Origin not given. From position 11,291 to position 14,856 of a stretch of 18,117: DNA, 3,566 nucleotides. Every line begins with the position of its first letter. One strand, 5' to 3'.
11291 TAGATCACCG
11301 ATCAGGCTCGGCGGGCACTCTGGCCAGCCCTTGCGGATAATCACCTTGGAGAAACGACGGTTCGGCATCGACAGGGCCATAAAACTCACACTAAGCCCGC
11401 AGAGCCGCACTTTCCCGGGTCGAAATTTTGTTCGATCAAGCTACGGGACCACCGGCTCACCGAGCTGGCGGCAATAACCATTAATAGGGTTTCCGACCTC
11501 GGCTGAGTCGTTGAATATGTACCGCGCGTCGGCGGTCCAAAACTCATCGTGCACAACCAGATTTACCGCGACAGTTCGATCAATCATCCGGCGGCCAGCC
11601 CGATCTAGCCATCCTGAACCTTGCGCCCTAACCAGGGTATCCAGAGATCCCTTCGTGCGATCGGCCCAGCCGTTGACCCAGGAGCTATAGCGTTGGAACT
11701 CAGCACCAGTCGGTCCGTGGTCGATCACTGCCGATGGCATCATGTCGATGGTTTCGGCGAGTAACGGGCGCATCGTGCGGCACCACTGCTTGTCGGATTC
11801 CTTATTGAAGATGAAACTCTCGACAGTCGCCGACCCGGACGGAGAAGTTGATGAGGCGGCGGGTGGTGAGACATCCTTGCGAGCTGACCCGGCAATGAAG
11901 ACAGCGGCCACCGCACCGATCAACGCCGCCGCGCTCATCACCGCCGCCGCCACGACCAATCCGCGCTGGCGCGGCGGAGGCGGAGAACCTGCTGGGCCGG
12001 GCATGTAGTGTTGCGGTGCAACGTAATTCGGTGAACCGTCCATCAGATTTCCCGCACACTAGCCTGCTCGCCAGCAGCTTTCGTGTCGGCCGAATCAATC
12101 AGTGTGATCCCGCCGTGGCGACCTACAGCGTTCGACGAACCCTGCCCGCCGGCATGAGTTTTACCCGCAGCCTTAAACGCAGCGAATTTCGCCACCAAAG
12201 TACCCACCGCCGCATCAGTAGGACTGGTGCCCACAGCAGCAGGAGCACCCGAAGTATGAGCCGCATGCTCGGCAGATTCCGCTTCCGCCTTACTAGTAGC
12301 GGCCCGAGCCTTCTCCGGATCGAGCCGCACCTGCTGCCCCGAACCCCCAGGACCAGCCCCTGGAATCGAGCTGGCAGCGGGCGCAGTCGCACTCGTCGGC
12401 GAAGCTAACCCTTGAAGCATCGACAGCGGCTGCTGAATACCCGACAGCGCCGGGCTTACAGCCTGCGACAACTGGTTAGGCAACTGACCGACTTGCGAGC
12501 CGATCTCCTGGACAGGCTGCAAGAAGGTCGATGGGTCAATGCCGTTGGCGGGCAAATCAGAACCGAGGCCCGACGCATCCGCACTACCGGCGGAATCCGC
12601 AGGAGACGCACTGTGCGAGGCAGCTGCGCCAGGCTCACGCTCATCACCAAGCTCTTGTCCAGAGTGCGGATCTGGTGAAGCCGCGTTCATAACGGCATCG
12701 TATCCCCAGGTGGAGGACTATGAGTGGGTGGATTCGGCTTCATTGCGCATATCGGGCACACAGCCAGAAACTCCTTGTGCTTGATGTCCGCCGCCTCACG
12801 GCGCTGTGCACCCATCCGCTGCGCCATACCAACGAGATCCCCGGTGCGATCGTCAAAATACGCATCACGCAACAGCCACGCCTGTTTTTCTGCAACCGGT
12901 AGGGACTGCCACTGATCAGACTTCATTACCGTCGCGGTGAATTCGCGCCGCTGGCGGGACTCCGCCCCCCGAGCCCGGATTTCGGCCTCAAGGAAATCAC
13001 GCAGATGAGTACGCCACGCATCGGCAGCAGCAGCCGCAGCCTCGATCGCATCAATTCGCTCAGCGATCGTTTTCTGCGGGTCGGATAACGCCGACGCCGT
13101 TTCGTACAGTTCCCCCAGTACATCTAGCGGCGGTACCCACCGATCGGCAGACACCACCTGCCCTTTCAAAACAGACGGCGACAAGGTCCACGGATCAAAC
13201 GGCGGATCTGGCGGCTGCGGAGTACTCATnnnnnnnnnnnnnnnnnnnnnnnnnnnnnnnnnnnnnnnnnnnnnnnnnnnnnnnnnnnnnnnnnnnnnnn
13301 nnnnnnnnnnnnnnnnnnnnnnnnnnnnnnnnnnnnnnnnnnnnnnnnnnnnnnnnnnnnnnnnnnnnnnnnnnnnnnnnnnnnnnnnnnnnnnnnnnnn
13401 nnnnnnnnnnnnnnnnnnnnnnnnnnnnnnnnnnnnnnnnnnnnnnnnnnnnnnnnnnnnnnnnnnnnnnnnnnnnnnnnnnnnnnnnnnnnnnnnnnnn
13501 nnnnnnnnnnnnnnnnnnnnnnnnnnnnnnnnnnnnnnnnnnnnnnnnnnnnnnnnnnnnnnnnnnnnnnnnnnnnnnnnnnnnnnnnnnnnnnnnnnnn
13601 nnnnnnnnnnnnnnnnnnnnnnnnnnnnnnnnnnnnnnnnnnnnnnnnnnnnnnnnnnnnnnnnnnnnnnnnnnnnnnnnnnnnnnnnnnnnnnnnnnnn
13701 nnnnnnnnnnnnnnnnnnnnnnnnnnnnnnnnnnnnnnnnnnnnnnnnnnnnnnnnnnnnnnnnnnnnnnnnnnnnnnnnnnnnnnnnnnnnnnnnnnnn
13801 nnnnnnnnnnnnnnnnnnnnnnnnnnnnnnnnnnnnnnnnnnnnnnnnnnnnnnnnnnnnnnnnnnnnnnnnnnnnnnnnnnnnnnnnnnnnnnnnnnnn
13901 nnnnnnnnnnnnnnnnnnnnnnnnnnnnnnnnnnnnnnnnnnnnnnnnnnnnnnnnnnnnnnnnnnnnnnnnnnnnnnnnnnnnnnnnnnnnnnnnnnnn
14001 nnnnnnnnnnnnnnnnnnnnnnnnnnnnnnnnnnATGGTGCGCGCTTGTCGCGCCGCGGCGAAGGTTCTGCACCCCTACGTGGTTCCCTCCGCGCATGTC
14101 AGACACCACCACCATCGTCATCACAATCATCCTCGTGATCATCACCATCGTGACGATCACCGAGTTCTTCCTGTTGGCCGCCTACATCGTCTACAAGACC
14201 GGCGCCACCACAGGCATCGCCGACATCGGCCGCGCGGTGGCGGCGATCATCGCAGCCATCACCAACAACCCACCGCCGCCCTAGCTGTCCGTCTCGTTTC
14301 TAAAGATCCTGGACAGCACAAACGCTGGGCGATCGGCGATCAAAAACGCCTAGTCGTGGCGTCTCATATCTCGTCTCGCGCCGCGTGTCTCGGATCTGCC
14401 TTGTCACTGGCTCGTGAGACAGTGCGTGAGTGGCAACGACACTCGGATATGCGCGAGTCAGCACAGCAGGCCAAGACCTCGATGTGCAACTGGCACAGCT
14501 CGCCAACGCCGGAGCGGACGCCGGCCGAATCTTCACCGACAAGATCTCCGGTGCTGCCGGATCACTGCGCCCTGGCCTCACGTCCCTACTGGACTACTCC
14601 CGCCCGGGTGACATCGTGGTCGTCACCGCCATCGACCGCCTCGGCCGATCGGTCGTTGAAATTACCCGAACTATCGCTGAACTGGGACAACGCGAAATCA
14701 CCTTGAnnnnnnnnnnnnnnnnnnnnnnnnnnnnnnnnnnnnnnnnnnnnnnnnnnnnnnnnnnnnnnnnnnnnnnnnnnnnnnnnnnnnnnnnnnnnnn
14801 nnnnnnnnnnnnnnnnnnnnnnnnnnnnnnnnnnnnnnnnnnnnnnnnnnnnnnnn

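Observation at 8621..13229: Five-gene coupled operon of unknown proteins next to the relaxase, including a three-part effector-like protein plus a small partner ORF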

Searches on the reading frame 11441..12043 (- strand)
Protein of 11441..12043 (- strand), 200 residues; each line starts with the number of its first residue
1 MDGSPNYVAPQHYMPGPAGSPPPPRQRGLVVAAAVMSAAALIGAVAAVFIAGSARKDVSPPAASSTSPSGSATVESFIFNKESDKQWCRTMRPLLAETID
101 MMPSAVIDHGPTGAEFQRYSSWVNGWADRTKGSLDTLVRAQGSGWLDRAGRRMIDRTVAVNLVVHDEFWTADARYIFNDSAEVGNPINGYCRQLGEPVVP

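Call 4: search_protein_families(library=pfam, proteins=[window:11441-12043:-], max_evalue=1)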
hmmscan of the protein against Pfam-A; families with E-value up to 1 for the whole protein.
window:11441-12043:- (200 aa): 0 families

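Call 5: search_protein_families(library=ncbifam, proteins=[window:11441-12043:-], max_evalue=1)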
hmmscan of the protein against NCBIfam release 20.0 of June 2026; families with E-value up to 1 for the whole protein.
window:11441-12043:- (200 aa): 1 family
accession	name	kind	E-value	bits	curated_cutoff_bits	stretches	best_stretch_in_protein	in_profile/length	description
NF038083.1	CU044_5270_fam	subfamily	0.022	14.6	100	1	20-72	19-75/284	CU044_5270 family protein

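Call 12: search_protein_families(library=phrogs, proteins=[window:11441-12043:-], max_evalue=1)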
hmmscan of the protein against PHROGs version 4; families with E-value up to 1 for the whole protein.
window:11441-12043:- (200 aa): 0 families

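Call 37: search_dna_similar(query=window:11441-12043:-, collection=plasmids, mode=protein, max_evalue=0.01, max_rows=40)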
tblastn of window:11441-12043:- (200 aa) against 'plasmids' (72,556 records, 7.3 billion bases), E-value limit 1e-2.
Records with a match: 3; places in all: 3; records where one place covers at least 80% of the query: 2.
Best place of each record, by identity: 90-95% 2; <60% 1.
By first word of the organism name: Mycobacteroides 2; Mycolicibacterium 1.
By predicted mobility (MOB-suite, as given by PLSDB): non-mobilizable 3.
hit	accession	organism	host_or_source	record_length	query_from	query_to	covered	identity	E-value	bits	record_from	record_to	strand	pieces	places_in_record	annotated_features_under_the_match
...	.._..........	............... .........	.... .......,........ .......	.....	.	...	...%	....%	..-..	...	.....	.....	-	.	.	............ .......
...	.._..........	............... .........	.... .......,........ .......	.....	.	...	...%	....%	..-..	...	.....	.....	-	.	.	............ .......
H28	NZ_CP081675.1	Mycolicibacterium farcinogenes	Homo sapiens,skin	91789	77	200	62%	52.8%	5e-40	151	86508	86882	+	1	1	hypothetical protein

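Call 73: search_solved_structures(query=A5, max_evalue=10)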
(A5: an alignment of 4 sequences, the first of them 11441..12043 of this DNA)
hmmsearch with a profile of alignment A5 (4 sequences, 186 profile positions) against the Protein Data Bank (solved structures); distinct sequences matched with E-value up to 10: 0.

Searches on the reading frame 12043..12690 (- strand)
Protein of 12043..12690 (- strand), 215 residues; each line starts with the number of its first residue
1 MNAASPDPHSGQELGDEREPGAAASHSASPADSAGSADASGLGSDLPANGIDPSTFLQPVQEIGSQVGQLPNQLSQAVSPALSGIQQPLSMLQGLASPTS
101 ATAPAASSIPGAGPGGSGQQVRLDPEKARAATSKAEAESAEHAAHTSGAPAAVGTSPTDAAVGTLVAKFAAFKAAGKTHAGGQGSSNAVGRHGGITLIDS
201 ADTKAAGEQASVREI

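Call 4: search_protein_families(library=pfam, proteins=[window:12043-12690:-], max_evalue=1)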
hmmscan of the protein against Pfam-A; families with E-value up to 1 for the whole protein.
window:12043-12690:- (215 aa): 1 family
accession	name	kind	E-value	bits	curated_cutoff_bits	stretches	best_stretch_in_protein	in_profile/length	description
PF09102.15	Exotox-A_target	-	0.015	15.7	25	1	114-155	79-120/142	Exotoxin A, targeting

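Call 5: search_protein_families(library=ncbifam, proteins=[window:12043-12690:-], max_evalue=1)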
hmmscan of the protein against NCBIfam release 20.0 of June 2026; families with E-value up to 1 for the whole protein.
window:12043-12690:- (215 aa): 0 families

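Call 12: search_protein_families(library=phrogs, proteins=[window:12043-12690:-], max_evalue=1)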
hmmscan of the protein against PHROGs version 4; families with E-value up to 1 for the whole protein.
window:12043-12690:- (215 aa): 2 families
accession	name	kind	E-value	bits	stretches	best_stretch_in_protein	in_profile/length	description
phrog_1634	-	unknown function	0.041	14.9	1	151-194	27-70/74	-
phrog_3650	-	unknown function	0.44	10.3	1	60-101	187-227/392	-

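Call 42: search_dna_similar(query=window:12043-12690:-, collection=plasmids, mode=protein, max_evalue=0.01, max_rows=40)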
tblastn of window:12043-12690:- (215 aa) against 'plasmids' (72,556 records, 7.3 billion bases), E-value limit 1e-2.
Records with a match: 3; places in all: 3; records where one place covers at least 80% of the query: 2.
Best place of each record, by identity: 90-95% 2; <60% 1.
By first word of the organism name: Mycobacteroides 2; Mycolicibacterium 1.
By predicted mobility (MOB-suite, as given by PLSDB): non-mobilizable 3.
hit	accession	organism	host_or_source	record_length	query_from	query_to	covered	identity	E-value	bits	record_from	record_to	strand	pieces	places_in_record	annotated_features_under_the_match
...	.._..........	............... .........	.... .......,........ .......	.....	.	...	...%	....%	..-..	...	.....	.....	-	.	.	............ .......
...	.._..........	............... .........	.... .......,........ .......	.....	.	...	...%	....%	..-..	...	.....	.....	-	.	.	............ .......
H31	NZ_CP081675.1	Mycolicibacterium farcinogenes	Homo sapiens,skin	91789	47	215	79%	45.0%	2e-12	73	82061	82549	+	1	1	hypothetical protein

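Call 72: search_solved_structures(query=A4, max_evalue=10)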
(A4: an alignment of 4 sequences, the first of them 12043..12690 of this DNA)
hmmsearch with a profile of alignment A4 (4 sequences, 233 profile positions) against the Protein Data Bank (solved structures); distinct sequences matched with E-value up to 10: 2.
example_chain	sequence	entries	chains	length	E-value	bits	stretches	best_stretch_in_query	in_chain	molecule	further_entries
5ne1_A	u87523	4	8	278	0.034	17.5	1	170-213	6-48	Beta-lactamase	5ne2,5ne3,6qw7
1n4o_A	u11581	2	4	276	0.044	17.1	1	171-213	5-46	L2 beta-lactamase | L2 BETA LACTAMASE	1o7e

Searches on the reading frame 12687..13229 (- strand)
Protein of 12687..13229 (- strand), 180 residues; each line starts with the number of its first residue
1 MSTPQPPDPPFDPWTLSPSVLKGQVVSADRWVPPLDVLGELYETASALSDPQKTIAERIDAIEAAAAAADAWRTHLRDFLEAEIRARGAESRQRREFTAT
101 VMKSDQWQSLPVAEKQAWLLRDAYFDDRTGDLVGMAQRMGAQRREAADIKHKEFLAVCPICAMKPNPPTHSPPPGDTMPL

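Call 4: search_protein_families(library=pfam, proteins=[window:12687-13229:-], max_evalue=1)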
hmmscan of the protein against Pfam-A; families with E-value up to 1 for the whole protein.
window:12687-13229:- (180 aa): 0 families

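Call 5: search_protein_families(library=ncbifam, proteins=[window:12687-13229:-], max_evalue=1)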
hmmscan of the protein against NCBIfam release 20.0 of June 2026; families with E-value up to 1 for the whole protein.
window:12687-13229:- (180 aa): 2 families
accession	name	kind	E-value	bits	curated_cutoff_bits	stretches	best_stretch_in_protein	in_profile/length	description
NF040905.2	GguA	equivalog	0.0068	14.8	810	1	93-147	249-303/500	multiple monosaccharide ABC transporter ATP-binding protein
NF052305.1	DioxValDhHalo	equivalog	0.42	9.4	750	1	55-145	42-134/483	2,5-dioxovalerate dehydrogenase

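Call 12: search_protein_families(library=phrogs, proteins=[window:12687-13229:-], max_evalue=1)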
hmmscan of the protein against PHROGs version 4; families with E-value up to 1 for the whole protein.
window:12687-13229:- (180 aa): 1 family
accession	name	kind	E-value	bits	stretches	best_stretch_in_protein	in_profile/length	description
phrog_3580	-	unknown function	0.17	13.2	1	58-101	37-78/87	-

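Call 43: search_dna_similar(query=window:12687-13229:-, collection=plasmids, mode=protein, max_evalue=0.01, max_rows=40)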
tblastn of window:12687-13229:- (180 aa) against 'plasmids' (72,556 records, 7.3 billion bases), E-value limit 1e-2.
Records with a match: 2; places in all: 2; records where one place covers at least 80% of the query: 2.
Best place of each record, by identity: 90-95% 2.
By first word of the organism name: Mycobacteroides 2.
By predicted mobility (MOB-suite, as given by PLSDB): non-mobilizable 2.
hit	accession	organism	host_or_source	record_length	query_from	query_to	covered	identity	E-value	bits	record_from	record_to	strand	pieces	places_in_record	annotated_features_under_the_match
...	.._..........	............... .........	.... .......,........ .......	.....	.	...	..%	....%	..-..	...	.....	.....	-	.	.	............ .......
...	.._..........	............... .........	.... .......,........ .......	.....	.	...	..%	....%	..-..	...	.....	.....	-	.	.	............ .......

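Call 95: find_homologous_proteins(query=window:12687-13229:-, max_evalue=0.001)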
Query window:12687-13229:- (180 aa): 7 proteins with E <= 0.001 among 518 candidates.
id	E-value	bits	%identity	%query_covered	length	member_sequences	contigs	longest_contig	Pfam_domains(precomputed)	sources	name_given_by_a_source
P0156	2.1e-110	385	96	99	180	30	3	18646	-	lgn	-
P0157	6.1e-91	321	85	97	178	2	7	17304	-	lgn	-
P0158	2.1e-85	303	79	94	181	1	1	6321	-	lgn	-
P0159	6.3e-74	266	80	85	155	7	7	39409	-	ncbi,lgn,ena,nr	ncbi:Uncharacterised protein [Mycobacteroides abscessus subsp. bolletii]|nr:Uncharacterised protein 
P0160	1.3e-65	239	65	99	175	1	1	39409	-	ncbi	-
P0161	1.8e-60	222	94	62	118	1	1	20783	-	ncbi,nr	ncbi:hypothetical protein E3G38_005045 [Mycobacteroides abscessus]|nr:hypothetical protein [Mycobact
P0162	4.9e-60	220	69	83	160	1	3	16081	-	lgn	-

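Call 96: find_encoding_contigs(protein=P0160, flank=10000, max_places=3)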
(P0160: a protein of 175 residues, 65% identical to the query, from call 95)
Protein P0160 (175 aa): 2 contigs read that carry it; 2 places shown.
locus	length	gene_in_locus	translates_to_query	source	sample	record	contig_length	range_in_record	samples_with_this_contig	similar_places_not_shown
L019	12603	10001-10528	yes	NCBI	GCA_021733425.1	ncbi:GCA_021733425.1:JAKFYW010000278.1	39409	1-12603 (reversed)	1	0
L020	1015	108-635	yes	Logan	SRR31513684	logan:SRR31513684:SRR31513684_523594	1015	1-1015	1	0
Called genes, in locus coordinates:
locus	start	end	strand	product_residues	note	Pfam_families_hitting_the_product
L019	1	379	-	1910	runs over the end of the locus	PF08751:TrwC, PF13604:AAA_30, PF13245:AAA_19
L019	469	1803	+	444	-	-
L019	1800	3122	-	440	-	-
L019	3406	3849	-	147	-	-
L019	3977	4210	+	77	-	-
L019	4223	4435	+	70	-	-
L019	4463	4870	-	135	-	-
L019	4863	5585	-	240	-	PF13614:AAA_31 (weak)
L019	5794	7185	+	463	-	-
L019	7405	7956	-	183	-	-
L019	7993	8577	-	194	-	PF00239:Resolvase, PF02796:HTH_7, PF13384:HTH_23 (faint)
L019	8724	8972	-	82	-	-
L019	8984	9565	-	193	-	-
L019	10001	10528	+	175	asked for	-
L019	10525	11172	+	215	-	-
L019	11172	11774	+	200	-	-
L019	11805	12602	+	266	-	?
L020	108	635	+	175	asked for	-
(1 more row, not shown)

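Call 97: find_encoding_contigs(protein=P0162, flank=10000, max_places=3)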
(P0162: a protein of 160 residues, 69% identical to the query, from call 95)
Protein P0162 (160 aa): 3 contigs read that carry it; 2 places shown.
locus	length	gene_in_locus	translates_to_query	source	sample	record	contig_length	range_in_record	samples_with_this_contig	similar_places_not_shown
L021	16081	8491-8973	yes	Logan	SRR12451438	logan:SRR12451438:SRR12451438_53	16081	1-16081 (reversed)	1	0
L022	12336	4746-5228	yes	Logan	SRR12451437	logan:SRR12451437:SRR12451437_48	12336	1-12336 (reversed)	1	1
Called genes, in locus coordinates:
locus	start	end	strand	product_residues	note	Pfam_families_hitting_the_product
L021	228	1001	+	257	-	-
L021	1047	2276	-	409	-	-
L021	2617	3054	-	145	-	-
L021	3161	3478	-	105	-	-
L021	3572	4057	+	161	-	PF13560:HTH_31, PF01381:HTH_3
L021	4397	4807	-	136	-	-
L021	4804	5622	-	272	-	PF00142:Fer4_NifH, PF01656:CbiA, PF02374:ArsA_ATPase (faint), PF06564:CBP_BcsQ, PF09140:MipZ (weak), PF10609:ParA, PF13614:AAA_31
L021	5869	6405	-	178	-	-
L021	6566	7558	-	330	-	-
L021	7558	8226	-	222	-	PF00239:Resolvase, PF25213:HVO_A0261_N (faint), PF02796:HTH_7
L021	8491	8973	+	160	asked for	-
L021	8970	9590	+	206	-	-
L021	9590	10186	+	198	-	-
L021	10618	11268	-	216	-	-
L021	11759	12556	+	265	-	-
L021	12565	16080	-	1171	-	?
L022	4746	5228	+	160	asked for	-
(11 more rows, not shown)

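Call 115: search_solved_structures(query=A7, max_evalue=10)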
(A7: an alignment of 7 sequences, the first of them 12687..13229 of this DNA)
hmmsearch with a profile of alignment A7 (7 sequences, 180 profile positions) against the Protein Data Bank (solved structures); distinct sequences matched with E-value up to 10: 1.
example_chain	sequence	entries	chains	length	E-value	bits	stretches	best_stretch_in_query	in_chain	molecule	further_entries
9bts_A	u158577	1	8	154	0.21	14.5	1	32-90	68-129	Bacterioferritin (Bfr)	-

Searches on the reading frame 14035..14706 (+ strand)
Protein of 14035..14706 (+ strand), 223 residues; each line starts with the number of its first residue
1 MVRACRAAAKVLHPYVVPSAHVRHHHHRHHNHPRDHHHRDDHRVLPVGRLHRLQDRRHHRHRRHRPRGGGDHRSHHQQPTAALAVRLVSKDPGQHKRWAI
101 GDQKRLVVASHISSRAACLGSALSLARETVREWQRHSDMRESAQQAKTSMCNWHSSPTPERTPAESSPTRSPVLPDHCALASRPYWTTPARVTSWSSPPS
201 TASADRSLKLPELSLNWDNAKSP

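Call 4: search_protein_families(library=pfam, proteins=[window:14035-14706:+], max_evalue=1)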
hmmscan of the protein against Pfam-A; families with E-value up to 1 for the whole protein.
window:14035-14706:+ (223 aa): 1 family
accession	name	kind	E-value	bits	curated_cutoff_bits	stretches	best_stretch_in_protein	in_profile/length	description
PF18724.6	ADDT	-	0.81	9.8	26.2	1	139-157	215-229/232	Amino acid:DNA transferase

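Call 5: search_protein_families(library=ncbifam, proteins=[window:14035-14706:+], max_evalue=1)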
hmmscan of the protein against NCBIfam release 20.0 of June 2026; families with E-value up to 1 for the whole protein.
window:14035-14706:+ (223 aa): 0 families
